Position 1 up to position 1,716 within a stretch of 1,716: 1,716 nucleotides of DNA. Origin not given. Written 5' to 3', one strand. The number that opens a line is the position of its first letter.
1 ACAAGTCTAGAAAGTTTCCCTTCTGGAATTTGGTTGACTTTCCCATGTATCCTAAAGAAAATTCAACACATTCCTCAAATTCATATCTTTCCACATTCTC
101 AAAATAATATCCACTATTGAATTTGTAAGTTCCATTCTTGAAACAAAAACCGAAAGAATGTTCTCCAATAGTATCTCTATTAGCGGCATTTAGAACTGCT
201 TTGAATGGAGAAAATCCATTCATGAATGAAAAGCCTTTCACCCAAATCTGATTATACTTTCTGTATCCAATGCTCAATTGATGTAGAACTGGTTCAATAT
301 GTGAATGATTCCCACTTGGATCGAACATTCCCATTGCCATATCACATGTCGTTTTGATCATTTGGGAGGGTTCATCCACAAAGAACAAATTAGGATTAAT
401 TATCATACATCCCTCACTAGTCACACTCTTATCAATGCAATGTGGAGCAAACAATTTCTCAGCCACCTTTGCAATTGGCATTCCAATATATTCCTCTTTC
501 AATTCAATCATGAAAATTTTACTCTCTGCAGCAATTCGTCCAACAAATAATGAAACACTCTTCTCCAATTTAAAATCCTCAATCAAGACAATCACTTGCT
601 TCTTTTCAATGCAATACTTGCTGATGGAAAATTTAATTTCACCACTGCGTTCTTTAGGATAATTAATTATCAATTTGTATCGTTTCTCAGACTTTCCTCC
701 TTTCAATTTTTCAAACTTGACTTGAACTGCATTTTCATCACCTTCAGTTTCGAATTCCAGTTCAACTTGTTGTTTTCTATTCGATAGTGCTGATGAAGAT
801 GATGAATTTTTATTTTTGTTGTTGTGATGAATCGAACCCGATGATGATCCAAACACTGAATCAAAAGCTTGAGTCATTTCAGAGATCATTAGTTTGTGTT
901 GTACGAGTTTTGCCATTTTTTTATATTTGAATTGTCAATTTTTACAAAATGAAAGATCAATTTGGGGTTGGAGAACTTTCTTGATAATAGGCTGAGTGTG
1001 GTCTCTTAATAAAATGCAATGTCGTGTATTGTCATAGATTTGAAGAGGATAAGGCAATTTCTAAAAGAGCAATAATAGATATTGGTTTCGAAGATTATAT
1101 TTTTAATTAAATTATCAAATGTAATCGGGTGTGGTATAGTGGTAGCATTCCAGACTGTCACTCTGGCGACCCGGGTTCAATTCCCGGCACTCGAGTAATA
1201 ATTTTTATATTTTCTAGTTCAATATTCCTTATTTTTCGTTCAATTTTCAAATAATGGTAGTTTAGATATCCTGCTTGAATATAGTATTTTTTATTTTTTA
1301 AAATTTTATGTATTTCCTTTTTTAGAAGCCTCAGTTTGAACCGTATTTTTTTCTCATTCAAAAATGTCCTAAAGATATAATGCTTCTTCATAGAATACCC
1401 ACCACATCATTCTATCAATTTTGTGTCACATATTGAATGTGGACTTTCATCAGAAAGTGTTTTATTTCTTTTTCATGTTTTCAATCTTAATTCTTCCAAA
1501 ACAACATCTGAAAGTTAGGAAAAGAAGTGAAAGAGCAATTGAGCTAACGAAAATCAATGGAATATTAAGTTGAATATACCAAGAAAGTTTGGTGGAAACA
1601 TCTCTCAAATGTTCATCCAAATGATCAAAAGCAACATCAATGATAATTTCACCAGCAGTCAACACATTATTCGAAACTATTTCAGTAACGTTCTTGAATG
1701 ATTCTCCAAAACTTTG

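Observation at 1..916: Long minus-strand gene missing from the ORF track and encoding an unrecognised protein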

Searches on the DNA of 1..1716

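Call 9: search_rna_families(source=window, threshold=evalue, max_evalue=1)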
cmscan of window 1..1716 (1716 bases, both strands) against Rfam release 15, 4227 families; matches with E-value up to 1: 6.
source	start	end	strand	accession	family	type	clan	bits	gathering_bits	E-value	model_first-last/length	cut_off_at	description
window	1125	1195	+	RF00005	tRNA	Gene; tRNA;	CL00001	57.1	29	2.9e-11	1-71/71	no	tRNA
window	1120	1209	+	RF02435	SpF41_sRNA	Gene; sRNA;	-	24.1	52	0.56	1-105/105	no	Streptococcus sRNA SpF41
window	789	865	+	RF00160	snoZ159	Gene; snRNA; snoRNA; CD-box;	CL00065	23.9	39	0.15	1-86/86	no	Small nucleolar RNA Z159/U59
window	1443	1515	-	RF00147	SNORD34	Gene; snRNA; snoRNA; CD-box;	CL00055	21.3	38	0.58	1-79/79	no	Small nucleolar RNA SNORD34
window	209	259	+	RF00538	snoCD11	Gene; snRNA; snoRNA; CD-box;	-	21.3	60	0.63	1-75/75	no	Small nucleolar RNA CD11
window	828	991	-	RF01402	STnc150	Gene; sRNA;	-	16.6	60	0.94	1-267/267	no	STnc150 Hfq binding RNA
